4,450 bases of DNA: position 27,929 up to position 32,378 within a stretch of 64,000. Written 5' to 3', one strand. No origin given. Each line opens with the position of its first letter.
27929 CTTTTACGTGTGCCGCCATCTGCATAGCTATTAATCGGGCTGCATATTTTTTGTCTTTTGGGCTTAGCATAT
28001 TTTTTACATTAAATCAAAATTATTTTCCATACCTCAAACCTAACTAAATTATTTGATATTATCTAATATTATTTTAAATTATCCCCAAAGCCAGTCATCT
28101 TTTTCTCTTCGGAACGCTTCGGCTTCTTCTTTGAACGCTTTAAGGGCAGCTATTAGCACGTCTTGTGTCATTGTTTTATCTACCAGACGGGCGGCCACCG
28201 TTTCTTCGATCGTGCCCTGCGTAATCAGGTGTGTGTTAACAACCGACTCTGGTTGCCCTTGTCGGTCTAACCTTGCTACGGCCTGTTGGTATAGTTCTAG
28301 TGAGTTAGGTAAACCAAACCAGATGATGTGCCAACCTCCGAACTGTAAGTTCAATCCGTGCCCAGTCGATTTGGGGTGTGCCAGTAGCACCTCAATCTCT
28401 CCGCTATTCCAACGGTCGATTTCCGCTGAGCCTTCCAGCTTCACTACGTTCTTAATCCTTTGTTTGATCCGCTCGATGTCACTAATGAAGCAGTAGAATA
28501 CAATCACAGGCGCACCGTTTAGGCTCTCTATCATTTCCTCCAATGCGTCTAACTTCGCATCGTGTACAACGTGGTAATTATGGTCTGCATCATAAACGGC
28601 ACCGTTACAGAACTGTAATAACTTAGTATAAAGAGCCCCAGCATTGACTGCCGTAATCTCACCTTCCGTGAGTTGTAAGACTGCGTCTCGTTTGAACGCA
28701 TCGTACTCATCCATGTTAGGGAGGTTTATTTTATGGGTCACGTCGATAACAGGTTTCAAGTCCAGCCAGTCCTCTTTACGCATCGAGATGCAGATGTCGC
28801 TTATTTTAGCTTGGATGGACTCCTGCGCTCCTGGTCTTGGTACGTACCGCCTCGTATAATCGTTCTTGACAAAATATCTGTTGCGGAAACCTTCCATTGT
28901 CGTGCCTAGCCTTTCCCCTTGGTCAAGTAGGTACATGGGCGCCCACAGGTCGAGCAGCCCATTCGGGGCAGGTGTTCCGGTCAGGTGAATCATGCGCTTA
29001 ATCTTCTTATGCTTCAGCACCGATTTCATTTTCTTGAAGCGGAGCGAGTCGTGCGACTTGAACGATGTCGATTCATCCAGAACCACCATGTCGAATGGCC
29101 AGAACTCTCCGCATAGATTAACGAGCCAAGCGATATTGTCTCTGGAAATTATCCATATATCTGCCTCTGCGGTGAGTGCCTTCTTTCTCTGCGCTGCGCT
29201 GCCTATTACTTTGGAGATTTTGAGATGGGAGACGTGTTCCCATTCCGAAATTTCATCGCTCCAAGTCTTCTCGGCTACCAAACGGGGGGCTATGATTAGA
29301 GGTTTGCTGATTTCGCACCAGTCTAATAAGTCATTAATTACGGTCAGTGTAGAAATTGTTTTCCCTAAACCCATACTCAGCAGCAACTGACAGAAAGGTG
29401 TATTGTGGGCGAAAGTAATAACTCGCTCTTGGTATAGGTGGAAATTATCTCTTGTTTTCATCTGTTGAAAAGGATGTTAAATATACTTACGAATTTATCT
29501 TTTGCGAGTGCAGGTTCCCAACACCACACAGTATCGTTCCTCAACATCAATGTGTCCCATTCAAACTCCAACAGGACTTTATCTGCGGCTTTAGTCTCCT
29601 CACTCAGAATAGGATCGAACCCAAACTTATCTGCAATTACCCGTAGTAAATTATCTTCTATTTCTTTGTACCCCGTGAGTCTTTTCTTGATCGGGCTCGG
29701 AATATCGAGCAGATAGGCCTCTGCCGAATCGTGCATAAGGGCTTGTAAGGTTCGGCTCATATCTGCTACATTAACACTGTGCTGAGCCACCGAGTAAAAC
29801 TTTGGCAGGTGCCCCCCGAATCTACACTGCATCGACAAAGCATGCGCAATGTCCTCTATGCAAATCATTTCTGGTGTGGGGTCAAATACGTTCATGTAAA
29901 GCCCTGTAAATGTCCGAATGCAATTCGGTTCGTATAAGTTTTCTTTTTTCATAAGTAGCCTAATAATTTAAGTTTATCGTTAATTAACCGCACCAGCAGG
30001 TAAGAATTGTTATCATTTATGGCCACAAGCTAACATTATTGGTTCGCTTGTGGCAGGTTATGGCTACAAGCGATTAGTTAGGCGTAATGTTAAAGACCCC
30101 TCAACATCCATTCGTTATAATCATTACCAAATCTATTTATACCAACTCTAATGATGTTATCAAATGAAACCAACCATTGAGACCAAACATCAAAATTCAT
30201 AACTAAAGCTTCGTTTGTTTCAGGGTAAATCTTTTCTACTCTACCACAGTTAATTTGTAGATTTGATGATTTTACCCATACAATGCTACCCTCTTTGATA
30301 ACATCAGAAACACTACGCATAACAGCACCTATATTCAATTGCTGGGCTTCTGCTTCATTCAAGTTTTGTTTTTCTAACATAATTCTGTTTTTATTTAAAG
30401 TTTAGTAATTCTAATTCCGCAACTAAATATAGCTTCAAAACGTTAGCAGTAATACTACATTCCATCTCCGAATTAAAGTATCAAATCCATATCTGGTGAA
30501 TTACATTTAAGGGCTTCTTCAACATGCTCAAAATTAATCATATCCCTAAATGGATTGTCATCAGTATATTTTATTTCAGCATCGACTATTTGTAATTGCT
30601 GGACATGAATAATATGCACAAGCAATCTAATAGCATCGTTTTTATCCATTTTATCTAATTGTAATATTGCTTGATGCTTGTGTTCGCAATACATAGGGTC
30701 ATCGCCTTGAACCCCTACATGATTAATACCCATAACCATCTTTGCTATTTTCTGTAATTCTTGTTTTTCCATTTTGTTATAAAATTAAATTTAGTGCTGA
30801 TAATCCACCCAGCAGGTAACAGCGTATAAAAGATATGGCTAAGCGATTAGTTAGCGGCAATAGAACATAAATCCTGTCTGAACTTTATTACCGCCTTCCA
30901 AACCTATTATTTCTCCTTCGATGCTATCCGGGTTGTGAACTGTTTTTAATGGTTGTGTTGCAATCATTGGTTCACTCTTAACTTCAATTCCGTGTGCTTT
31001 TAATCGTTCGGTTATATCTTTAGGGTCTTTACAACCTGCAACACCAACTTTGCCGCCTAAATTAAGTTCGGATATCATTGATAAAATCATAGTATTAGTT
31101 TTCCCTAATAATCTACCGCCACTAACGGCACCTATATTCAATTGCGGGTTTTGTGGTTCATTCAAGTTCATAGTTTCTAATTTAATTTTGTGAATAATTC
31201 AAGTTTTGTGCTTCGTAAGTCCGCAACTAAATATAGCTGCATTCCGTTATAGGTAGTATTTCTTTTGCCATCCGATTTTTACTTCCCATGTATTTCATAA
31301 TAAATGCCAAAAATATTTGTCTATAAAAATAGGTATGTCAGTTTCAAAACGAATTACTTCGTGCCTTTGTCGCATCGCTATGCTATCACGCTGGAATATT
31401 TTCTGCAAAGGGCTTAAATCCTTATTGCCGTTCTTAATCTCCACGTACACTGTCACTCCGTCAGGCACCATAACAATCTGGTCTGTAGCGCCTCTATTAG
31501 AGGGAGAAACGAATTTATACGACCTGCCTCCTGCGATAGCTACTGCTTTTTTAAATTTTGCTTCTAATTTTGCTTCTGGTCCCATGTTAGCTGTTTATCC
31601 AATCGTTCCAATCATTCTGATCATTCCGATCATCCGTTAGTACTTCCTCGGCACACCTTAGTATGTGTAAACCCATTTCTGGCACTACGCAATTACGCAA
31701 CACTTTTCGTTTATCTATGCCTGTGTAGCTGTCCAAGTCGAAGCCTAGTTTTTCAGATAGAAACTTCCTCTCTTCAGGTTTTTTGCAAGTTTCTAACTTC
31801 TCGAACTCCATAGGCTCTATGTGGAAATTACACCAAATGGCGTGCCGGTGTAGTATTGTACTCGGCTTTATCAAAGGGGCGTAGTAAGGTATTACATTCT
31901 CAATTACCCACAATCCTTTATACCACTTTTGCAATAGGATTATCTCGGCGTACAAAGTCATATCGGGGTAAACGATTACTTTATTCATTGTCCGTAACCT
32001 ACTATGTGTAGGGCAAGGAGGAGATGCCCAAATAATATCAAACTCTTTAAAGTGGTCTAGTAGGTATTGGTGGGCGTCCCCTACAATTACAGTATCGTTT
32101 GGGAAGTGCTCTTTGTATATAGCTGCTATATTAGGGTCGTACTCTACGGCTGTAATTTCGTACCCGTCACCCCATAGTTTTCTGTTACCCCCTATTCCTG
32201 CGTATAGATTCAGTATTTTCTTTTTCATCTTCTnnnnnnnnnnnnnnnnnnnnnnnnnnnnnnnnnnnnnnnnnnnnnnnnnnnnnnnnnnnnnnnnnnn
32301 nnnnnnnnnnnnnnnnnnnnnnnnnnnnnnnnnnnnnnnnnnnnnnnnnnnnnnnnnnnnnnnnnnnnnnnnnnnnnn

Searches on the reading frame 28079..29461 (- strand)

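Call 51: search_protein_families(library=pfam, proteins=[window:28079-29461:-], max_evalue=0.001)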
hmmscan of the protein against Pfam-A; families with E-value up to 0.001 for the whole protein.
window:28079-29461:- (460 aa): 4 families
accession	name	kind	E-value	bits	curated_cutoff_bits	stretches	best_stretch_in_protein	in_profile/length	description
PF00176.29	SNF2-rel_dom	-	1.5e-19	70.6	24.9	1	29-181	25-180/290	SNF2-related domain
PF04851.21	ResIII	-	7.6e-07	29.6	22.5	1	25-164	27-162/164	Type III restriction enzyme, res subunit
PF00270.35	DEAD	-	0.00015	21.9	26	1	11-165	4-161/167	DEAD/DEAH box helicase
PF00271.37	Helicase_C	-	0.00018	22.2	23.5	1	303-402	2-110/110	Helicase conserved C-terminal domain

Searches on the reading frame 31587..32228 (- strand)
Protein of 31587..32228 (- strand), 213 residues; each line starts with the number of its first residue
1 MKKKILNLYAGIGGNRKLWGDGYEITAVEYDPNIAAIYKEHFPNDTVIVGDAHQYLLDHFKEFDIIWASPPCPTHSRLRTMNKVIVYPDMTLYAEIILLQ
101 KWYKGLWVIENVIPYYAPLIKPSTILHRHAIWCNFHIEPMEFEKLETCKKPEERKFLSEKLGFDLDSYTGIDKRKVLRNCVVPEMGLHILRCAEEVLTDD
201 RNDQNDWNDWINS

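Call 51: search_protein_families(library=pfam, proteins=[window:31587-32228:-], max_evalue=0.001)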
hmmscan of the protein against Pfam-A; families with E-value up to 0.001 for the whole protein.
window:31587-32228:- (213 aa): 1 family
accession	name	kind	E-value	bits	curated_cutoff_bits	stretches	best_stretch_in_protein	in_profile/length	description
PF00145.23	DNA_methylase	-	3.4e-09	37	22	1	4-112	2-111/324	C-5 cytosine-specific DNA methylase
